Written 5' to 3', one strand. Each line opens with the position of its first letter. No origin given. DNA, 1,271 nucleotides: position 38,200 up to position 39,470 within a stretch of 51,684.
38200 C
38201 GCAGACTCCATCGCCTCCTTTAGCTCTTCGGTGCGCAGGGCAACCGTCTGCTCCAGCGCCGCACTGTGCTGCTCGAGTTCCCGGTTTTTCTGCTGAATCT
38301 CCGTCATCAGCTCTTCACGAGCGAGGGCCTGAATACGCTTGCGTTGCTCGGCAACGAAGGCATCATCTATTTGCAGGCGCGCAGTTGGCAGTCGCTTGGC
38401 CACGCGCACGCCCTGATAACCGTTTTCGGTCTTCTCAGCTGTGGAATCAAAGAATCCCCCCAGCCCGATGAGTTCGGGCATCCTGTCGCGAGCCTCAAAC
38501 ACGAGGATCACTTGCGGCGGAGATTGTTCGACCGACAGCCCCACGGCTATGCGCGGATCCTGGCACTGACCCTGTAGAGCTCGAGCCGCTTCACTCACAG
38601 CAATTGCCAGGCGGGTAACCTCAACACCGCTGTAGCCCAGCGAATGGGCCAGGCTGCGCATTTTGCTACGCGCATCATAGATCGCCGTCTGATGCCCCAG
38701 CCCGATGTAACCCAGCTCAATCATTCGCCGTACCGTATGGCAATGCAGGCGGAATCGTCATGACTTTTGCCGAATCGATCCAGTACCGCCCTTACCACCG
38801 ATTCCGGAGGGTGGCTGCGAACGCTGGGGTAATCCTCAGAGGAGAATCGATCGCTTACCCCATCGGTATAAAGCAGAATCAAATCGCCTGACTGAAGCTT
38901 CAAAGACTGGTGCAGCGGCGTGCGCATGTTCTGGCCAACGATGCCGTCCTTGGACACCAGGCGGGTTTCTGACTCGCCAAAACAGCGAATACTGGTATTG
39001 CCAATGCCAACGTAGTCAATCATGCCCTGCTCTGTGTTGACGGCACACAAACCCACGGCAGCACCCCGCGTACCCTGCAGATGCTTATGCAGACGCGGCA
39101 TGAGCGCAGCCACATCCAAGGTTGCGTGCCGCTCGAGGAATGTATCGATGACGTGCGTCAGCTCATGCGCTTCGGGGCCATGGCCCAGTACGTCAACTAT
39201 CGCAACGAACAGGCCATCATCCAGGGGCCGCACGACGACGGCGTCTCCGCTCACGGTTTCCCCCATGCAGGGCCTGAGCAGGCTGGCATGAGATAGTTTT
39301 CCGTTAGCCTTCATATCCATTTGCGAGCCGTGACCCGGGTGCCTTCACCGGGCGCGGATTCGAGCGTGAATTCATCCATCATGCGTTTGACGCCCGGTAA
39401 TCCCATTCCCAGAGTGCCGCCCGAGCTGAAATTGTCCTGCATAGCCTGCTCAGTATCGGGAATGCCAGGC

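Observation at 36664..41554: Stressosome-type RsbR/S/T/X module whose output is a hybrid histidine kinase, not a sigma-factor cascade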

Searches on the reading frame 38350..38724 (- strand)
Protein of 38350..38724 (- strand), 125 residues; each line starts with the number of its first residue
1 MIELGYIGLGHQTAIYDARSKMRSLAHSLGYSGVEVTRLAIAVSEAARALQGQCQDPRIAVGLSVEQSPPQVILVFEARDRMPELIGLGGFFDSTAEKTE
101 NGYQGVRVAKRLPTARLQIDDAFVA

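Call 24: predict_structure(alignment_id=A1)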
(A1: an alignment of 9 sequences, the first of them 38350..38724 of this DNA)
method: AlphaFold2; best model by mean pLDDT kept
length: 125 residues; sequences in the alignment: 9
mean_pLDDT: 89.5   pTM: 0.83
mean pLDDT of the five models: 89.5, 88.9, 88.5, 87.3, 86.7
residues with pLDDT >= 90: 81; 70-90: 44; 50-70: 0; < 50: 0
segments of 3 or more residues with pLDDT < 50: none
pLDDT, mean of each block of 10 residues (from residue 1): 91 92 92 94 93 92 89 93 82 91 93 81 75
secondary structure, 60 per line:
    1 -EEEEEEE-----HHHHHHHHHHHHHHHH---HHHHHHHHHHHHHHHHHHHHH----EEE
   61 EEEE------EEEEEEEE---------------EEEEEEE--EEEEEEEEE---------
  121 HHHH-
elements in order: E2-8 H14-29 H33-53 E58-64 E71-78 E94-100 E103-111 H121-124
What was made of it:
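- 38371..38724 (-): N-terminal domain of the kinase (aa 1-118). It has a degenerate RsbW/SpoIIAB/RsbT-like GHKL fold without ATP-binding motifs and is the proposed stressosome-receiving adaptor. The AF2 model has pLDDT 89.5 and pTM 0.83 (call 24).
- On RsbU_N-coupled stressosome outputs: The model is a beta-alpha-alpha-beta4 fold (call 24).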

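Call 26: search_protein_representatives(alignment_id=A1)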
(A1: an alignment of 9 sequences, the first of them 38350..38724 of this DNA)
Query: 9 sequences, 225 profile positions. Proteins with E-value up to 0.001 (for the whole library): 8508; up to 1e-10: 319; up to 1e-30: 66. The best 150 are listed.
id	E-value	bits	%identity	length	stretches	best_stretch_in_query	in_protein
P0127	1.9e-105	367.7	-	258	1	1-212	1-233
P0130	2.5e-93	328.0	-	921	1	1-200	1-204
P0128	2.4e-92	324.8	-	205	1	1-193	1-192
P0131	9.7e-87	306.5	-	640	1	1-200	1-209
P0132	2.2e-86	305.3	-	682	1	1-200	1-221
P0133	1.1e-81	290.0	-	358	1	1-203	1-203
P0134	1.3e-81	289.7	-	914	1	1-203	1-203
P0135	1.6e-81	289.5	-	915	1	1-202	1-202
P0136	3.3e-77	275.3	-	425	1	1-200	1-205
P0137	7.5e-72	257.8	-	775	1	1-201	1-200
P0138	2.2e-64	233.4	-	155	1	1-155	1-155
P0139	6.0e-54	199.3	-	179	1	1-144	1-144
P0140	1.6e-53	197.8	-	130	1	1-111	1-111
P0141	2.9e-50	187.2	-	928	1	1-200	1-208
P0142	2.5e-49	184.2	-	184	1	1-145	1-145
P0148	1.2e-45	172.0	-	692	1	1-200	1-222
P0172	5.8e-35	137.1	-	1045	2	1-184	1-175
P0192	7.3e-31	123.7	-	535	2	1-168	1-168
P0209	6.5e-28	114.1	-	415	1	1-179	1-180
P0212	2.2e-27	112.3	-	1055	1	1-156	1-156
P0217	9.5e-27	110.3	-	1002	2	1-195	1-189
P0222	1.6e-26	109.6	-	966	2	1-145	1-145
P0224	2.3e-26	109.0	-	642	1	1-205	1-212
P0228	6.5e-26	107.5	-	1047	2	1-160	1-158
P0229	7.3e-26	107.4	-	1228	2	1-176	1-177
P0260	1.2e-22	96.8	-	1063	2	1-154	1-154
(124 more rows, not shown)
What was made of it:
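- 38371..38724 (-): The family count is 319 clusters at E<1e-10, and the match is N-terminal in nearly all of the 150 listed (call 26).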

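Call 27: fold_search(model_id=the predicted structure, library=pdb)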
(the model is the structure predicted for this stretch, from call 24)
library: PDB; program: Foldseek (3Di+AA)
matches with E <= 10: 256; with E <= 0.001: 9
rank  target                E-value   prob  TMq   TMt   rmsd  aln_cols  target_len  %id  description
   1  6m37_C                1.2e-05  1.00  0.57  0.61   4.0       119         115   20  The crystal structure of B. subtilis RsbV/RsbW complex in the hexagonal crystal form (released 2020-07-15)
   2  6m37_A                2.2e-05  1.00  0.54  0.59   4.1       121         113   19  The crystal structure of B. subtilis RsbV/RsbW complex in the hexagonal crystal form (released 2020-07-15)
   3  6m36_G                3.4e-05  1.00  0.55  0.64   3.9       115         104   22  The crystal structure of B. subtilis RsbV/RsbW complex in the monoclinic crystal form (released 2020-07-15)
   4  6m36_A                4.9e-05  1.00  0.57  0.67   3.8       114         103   20  The crystal structure of B. subtilis RsbV/RsbW complex in the monoclinic crystal form (released 2020-07-15)
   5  6m36_I                1.3e-04  1.00  0.57  0.66   4.1       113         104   20  The crystal structure of B. subtilis RsbV/RsbW complex in the monoclinic crystal form (released 2020-07-15)
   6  6m36_C                1.8e-04  1.00  0.52  0.59   4.4       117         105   20  The crystal structure of B. subtilis RsbV/RsbW complex in the monoclinic crystal form (released 2020-07-15)
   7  6m36_E                3.7e-04  1.00  0.52  0.63   4.8       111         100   25  The crystal structure of B. subtilis RsbV/RsbW complex in the monoclinic crystal form (released 2020-07-15)
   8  1th8_A                5.0e-04  1.00  0.59  0.57   4.4       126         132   15  Crystal Structures of the ADP and ATP bound forms of the Bacillus Anti-sigma factor SpoIIAB in complex with the Anti-a (released 2004-06-15)
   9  6m36_O                7.2e-04  1.00  0.51  0.62   4.2       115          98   19  The crystal structure of B. subtilis RsbV/RsbW complex in the monoclinic crystal form (released 2020-07-15)
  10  8ih8_C                1.0e-03  1.00  0.56  0.55   4.5       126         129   14  anti-sigmaF factor and Anti-sigmaF factor antagonist complex(usfx-RsfB) (released 2024-02-28)
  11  1til_E                1.2e-03  1.00  0.61  0.56   3.9       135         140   14  Crystal Structures of the ADP and ATP bound forms of the Bacillus Anti-sigma factor SpoIIAB in complex with the Anti-a (released 2004-06-15)
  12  8ih8_D                2.4e-03  1.00  0.58  0.56   4.4       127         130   13  anti-sigmaF factor and Anti-sigmaF factor antagonist complex(usfx-RsfB) (released 2024-02-28)
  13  1tid_A                2.7e-03  1.00  0.59  0.55   4.0       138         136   14  Crystal Structures of the ADP and ATP bound forms of the Bacillus Anti-sigma factor SpoIIAB in complex with the Anti-a (released 2004-06-15)
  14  8jzt_B                4.2e-03  1.00  0.51  0.49   4.6       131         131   14  The sigF and anti-sigma factor complex (released 2024-10-16)
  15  1tid_C                5.0e-03  1.00  0.60  0.56   3.8       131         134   14  Crystal Structures of the ADP and ATP bound forms of the Bacillus Anti-sigma factor SpoIIAB in complex with the Anti-a (released 2004-06-15)
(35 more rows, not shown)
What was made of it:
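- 38371..38724 (-): Foldseek top hits are RsbW 6m37/6m36 (E 1e-5, TM 0.5-0.67), SpoIIAB, UsfX and the RsbW domain of Rv1364c (call 27).
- On GHKL anti-sigma-type serine kinases (N-terminal domain of the HK): The model has pLDDT 89.5 (calls 24, 27).
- Closest known: RsbW / SpoIIAB / UsfX anti-sigma serine kinases. Same: The fold is the same (Foldseek probability 1.0, E 1e-5 to 1e-3, call 27), and the helix motif A-V-S-E-x-x-R is shared.
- Confident GHKL-like model (calls 24, 27). The fold is that of RsbW, SpoIIAB and UsfX, all solved in complex with STAS antagonists (call 27).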

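Call 30: search_protein_families(library=pfam, alignment_id=A3, max_evalue=0.0001)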
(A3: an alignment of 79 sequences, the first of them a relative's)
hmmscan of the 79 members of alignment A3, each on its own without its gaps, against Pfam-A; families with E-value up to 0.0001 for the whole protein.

A. member 1, P0130 (921 aa): 4 families
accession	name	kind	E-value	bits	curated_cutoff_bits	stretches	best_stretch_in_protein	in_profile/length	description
PF00072.30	Response_reg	-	3.7e-51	172.4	30.2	2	583-693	2-110/111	Response regulator receiver domain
PF02518.31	HATPase_c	-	1.3e-28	100.1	26.4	1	294-406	1-107/111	Histidine kinase-, DNA gyrase B-, and HSP90-like ATPase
PF00512.31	HisKA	-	2.6e-21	75.9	26.9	1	182-247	1-66/66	His Kinase A (phospho-acceptor) domain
PF01627.28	Hpt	-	5.4e-13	49.4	24.6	1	747-828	2-83/84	Hpt domain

B. families by the number of members that match (of 79 scanned): 26 families (the first 25 are shown)
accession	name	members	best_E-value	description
PF02518.31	HATPase_c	70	4.3e-34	Histidine kinase-, DNA gyrase B-, and HSP90-like ATPase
PF00512.31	HisKA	70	5.5e-24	His Kinase A (phospho-acceptor) domain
PF00072.30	Response_reg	37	4.6e-57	Response regulator receiver domain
PF01627.28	Hpt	14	5.4e-13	Hpt domain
PF13426.13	PAS_9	12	2.3e-48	PAS domain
PF00989.32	PAS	10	2e-36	PAS fold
PF08448.16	PAS_4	9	3.3e-35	PAS fold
PF08447.18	PAS_3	9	1.9e-34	PAS fold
PF13188.13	PAS_8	8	1.8e-26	PAS domain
PF13185.12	GAF_2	5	1.5e-14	GAF domain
PF01590.32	GAF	5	8.4e-13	GAF domain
PF14501.12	HATPase_c_5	5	1.2e-06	GHKL domain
PF07228.17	SpoIIE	4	4.7e-39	Stage II sporulation protein E (SpoIIE)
PF13492.12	GAF_3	3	2.9e-14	GAF domain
PF13589.12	HATPase_c_3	3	1.1e-06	Histidine kinase-, DNA gyrase B-, and HSP90-like ATPase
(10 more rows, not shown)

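Call 41: search_dna_similar(query=window:38350-38724:-, collection=plasmids, mode=protein, max_evalue=0.001, max_rows=20)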
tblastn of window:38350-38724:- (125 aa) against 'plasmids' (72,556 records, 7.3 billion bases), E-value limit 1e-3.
No match.
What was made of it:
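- Tried and rejected: tblastn of the domain against plasmids found nothing (call 41).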

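Call 42: list_cluster_members(proteins=[P0172, P0212, P0228, P0260, P0217, P0130, P0132, P0148, P0222, P0229])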
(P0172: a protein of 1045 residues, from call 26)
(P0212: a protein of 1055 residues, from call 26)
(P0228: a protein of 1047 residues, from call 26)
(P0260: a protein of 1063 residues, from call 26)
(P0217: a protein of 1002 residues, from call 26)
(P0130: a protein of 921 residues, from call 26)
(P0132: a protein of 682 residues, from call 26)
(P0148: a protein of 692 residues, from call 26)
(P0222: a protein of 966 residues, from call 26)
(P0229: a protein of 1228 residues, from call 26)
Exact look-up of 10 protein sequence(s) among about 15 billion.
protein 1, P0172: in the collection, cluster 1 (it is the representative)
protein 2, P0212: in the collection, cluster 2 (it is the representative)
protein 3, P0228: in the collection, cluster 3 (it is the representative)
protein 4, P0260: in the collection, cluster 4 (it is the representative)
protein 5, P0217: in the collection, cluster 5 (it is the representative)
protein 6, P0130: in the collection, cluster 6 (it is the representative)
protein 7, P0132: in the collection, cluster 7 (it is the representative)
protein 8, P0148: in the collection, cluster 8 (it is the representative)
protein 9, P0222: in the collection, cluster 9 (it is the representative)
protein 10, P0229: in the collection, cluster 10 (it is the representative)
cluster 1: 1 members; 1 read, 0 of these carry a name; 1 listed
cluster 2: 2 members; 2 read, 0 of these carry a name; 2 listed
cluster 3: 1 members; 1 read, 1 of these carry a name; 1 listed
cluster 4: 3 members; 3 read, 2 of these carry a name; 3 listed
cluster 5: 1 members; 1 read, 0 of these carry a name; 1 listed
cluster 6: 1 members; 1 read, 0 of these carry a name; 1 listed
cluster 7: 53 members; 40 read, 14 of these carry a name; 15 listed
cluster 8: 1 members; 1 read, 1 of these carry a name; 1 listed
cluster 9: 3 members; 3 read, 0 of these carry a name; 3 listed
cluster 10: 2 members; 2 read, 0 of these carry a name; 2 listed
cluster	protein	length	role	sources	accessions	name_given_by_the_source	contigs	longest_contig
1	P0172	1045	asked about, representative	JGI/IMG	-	-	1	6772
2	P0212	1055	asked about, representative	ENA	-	-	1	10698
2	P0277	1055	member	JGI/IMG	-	-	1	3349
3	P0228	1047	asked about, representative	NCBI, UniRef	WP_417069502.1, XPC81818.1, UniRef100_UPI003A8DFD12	response regulator [Niveibacterium terrae] | hybrid sensor histidine kinase/response regulator n=1 Tax=Niveibacterium terrae ...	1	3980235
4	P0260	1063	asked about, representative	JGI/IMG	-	-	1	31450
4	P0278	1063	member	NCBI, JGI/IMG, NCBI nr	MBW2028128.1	MAG: response regulator [Deltaproteobacteria bacterium] | response regulator [Deltaproteobacteria bacterium]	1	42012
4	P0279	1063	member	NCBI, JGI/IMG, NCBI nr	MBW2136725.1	MAG: response regulator [Deltaproteobacteria bacterium] | response regulator [Deltaproteobacteria bacterium]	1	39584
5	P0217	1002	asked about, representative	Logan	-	-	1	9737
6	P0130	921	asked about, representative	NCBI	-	-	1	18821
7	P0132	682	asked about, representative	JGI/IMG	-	-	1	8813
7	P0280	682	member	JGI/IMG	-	signal transduction histidine kinase/DNA-binding response OmpR family regulator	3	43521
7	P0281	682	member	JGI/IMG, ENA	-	signal transduction histidine kinase/DNA-binding response OmpR family regulator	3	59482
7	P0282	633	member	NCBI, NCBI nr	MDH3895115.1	MAG: response regulator, partial [Chromatiales bacterium] | response regulator [Chromatiales bacterium]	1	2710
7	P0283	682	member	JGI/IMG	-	signal transduction histidine kinase/DNA-binding response OmpR family regulator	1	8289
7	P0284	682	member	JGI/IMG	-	signal transduction histidine kinase/DNA-binding response OmpR family regulator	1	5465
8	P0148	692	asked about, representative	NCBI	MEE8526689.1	MAG: ATP-binding protein [Thermoanaerobaculia bacterium]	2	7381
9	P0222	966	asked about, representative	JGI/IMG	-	-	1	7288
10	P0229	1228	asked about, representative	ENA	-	-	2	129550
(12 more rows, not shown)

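Call 54: find_encoding_contigs(protein=P0228, flank=7000, max_places=2)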
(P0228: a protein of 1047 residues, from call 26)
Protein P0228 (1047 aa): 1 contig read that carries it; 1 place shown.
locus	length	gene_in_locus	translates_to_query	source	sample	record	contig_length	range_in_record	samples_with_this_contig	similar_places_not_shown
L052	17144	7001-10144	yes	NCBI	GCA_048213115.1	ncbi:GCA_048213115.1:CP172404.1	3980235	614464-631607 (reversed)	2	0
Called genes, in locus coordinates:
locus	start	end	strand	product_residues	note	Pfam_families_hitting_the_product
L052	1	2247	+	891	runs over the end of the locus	PF03710:GlnE, PF03445:DUF294 (faint), PF08335:GlnD_UR_UTase, PF03710:GlnE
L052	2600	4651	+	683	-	PF00989:PAS, PF08448:PAS_4, PF13188:PAS_8 (weak), PF13426:PAS_9, PF00989:PAS, PF08448:PAS_4, PF13426:PAS_9, PF08447:PAS_3, +2 more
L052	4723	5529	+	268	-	PF00989:PAS, PF08448:PAS_4, PF13426:PAS_9, PF01740:STAS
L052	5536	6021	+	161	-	PF01740:STAS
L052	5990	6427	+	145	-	PF13581:HATPase_c_2, PF02518:HATPase_c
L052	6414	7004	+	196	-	PF07228:SpoIIE (weak)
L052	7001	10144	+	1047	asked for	PF00989:PAS, PF08448:PAS_4, PF08447:PAS_3, PF13426:PAS_9, PF00512:HisKA, PF02518:HATPase_c, PF00072:Response_reg, PF01627:Hpt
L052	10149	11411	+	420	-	PF00072:Response_reg, PF13487:HD_5, PF01966:HD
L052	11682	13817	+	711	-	PF03477:ATP-cone, PF13597:NRDD, PF01228:Gly_radical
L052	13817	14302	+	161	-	PF13353:Fer4_12, PF04055:Radical_SAM (faint)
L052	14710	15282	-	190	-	PF00239:Resolvase, PF13565:HTH_32 (faint)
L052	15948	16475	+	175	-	PF01583:APS_kinase, PF13671:AAA_33 (weak)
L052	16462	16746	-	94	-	PF05402:PqqD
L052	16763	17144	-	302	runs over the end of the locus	PF00685:Sulfotransfer_1, PF13469:Sulfotransfer_3 (faint)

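Call 55: find_encoding_contigs(protein=P0229, flank=7000, max_places=2)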
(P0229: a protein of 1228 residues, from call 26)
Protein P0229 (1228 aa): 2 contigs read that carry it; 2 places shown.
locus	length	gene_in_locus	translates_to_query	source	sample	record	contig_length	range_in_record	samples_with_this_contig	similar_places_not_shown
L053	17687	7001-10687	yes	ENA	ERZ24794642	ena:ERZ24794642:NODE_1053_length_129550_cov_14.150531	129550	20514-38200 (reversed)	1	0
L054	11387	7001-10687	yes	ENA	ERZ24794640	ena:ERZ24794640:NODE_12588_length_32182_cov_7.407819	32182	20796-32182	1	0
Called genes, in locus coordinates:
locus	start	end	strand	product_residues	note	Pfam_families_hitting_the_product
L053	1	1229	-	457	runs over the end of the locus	PF14535:AMP-binding_C_2 (faint), PF00501:AMP-binding (faint)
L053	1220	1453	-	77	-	-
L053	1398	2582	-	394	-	PF01946:Thi4 (weak), PF07992:Pyr_redox_2 (faint), PF00890:FAD_binding_2 (weak), PF01266:DAO, PF01494:FAD_binding_3 (faint), PF03486:HI0933_like (faint), PF12831:FAD_oxidored, PF13450:NAD_binding_8 (weak)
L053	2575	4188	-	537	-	PF00890:FAD_binding_2 (weak), PF01266:DAO (faint), PF07992:Pyr_redox_2, PF12831:FAD_oxidored (weak), PF04324:Fer2_BFD (faint), PF17806:SO_alpha_A3 (weak)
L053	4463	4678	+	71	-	-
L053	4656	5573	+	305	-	PF11563:Protoglobin, PF01740:STAS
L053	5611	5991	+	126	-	PF01740:STAS (weak)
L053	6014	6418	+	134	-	PF13581:HATPase_c_2, PF02518:HATPase_c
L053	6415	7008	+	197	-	PF07228:SpoIIE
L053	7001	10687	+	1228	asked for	PF00989:PAS, PF08448:PAS_4, PF12860:PAS_7, PF00989:PAS, PF13426:PAS_9, PF00512:HisKA, PF02518:HATPase_c, PF00072:Response_reg, +4 more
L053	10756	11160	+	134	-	PF00072:Response_reg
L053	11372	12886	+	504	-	PF00291:PALP, PF00585:Thr_dehydrat_C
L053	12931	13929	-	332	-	PF01408:GFO_IDH_MocA, PF02894:GFO_IDH_MocA_C, PF22725:GFO_IDH_MocA_C3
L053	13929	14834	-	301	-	PF01261:AP_endonuc_2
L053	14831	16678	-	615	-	PF02776:TPP_enzyme_N, PF00205:TPP_enzyme_M, PF02775:TPP_enzyme_C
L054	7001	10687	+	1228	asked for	PF00989:PAS, PF08448:PAS_4, PF12860:PAS_7, PF00989:PAS, PF13426:PAS_9, PF00512:HisKA, PF02518:HATPase_c, PF00072:Response_reg, +4 more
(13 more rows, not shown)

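Call 57: find_encoding_contigs(protein=P0224, flank=5000, max_places=2)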
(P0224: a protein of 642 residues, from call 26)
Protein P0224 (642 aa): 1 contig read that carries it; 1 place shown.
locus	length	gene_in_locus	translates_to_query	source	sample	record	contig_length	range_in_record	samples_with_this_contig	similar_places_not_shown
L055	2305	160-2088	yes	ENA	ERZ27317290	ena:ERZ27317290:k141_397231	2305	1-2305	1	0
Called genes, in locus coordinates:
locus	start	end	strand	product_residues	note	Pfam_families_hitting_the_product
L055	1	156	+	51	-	?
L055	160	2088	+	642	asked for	PF00990:GGDEF, PF00563:EAL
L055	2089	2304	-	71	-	?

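Call 58: find_encoding_contigs(protein=P0192, flank=5000, max_places=2)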
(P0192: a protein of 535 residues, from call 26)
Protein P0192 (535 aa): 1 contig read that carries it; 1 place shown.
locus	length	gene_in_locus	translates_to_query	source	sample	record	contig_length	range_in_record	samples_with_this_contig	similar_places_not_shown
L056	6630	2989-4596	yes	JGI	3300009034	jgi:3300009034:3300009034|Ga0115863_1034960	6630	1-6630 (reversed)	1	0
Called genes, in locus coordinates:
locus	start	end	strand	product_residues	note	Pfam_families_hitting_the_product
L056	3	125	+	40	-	?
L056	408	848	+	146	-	PF00072:Response_reg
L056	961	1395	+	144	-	PF01740:STAS, PF13466:STAS_2 (weak)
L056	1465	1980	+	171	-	PF01740:STAS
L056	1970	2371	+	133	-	PF13581:HATPase_c_2, PF02518:HATPase_c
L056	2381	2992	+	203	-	PF07228:SpoIIE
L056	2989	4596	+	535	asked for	PF00512:HisKA, PF02518:HATPase_c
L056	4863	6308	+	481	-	PF00072:Response_reg, PF13487:HD_5, PF01966:HD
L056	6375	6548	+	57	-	-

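Call 59: find_encoding_contigs(protein=P0209, flank=5000, max_places=2)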
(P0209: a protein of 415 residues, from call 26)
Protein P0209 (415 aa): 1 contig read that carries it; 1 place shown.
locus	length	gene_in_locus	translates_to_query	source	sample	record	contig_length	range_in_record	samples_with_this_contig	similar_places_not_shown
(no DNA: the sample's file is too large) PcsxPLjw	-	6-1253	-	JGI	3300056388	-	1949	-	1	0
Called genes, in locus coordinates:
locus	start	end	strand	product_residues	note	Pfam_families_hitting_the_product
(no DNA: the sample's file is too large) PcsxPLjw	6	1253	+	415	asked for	PF07228:SpoIIE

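Call 67: find_homologous_proteins(query=A5, max_evalue=0.00001)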
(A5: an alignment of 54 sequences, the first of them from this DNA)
Query A5 (54 sequences) (118 aa, profile of the alignment): 6 proteins with E <= 0.00001 among 6371 candidates.
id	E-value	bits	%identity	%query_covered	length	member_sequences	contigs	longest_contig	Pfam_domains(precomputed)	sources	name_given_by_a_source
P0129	6.0e-25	105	61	72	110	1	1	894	-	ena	-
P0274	1.1e-24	104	37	91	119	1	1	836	-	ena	-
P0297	3.0e-14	71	32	81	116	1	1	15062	-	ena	-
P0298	9.1e-14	69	31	50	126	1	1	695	-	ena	-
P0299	1.6e-11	62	27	54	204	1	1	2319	PF00512.32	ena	-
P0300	2.5e-7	48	30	42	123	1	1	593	-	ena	-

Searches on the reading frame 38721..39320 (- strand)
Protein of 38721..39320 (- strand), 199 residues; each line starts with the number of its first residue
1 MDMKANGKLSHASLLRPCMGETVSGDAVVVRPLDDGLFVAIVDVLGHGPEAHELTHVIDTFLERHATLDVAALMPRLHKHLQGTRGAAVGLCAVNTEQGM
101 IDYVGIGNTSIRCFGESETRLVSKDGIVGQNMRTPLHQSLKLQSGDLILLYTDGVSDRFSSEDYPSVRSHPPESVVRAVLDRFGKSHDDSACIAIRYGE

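Call 3: search_protein_families(library=pfam, proteins=[window:38721-39320:-], max_evalue=0.01)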
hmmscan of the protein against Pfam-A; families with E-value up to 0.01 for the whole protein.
window:38721-39320:- (199 aa): 2 families
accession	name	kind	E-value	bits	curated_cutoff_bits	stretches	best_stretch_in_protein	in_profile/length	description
PF07228.17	SpoIIE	-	1.1e-14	55.3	25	1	34-197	2-191/192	Stage II sporulation protein E (SpoIIE)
PF13672.11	PP2C_2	-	0.0005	20.1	24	1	78-166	86-183/209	Protein phosphatase 2C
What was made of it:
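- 38721..39320 (-): RsbX-like single-domain PP2C phosphatase of 199 aa. Pfam SpoIIE at 1e-14 (call 3).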

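Call 4: search_protein_families(library=ncbifam, proteins=[window:38721-39320:-], max_evalue=0.01)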
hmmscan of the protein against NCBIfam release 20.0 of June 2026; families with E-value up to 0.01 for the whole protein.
window:38721-39320:- (199 aa): 1 family
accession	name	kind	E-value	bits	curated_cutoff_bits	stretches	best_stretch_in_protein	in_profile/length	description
TIGR02865.1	spore_II_E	equivalog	5.3e-05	21.5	490.8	1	19-157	562-709/764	stage II sporulation protein E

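Call 47: search_solved_structures(query=window:38721-39320:-, max_evalue=0.01, show_alignments=1)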
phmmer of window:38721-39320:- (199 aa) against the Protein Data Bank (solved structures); distinct sequences matched with E-value up to 0.01: 3.
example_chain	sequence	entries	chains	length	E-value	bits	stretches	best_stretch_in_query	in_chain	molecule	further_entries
3zt9_A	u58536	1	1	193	6.7e-20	75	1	15-195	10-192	Stage II sporulation protein E (SpoIIE)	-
3w40_A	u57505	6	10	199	4.2e-11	46.3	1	20-156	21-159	Phosphoserine phosphatase RsbX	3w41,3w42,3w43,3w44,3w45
3ke6_A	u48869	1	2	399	1.9e-06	31.1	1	23-158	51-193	Protein Rv1364c/MT1410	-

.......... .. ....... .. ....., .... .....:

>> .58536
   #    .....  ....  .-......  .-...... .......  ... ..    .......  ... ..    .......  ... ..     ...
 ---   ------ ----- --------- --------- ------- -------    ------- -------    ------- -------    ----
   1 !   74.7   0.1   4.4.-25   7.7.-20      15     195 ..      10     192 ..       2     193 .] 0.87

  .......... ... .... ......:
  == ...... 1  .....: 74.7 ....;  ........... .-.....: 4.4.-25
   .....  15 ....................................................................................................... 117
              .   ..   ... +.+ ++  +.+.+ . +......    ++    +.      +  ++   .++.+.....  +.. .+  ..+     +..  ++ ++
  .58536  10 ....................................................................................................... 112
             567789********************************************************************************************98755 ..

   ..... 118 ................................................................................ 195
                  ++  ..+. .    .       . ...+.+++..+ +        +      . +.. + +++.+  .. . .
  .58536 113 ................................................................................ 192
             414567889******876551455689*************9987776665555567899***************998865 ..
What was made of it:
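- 38721..39320 (-): PDB matches are Moorella MtX 3zt9 at 7e-20 and B. subtilis RsbX 3w40 at 4e-11 (call 47).
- On Stressosome RsbR-RsbS-RsbT(-RsbX) module: The protein is 199 aa with no extra domain (calls 3, 47).
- RsbX-type PP2C (call 47).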
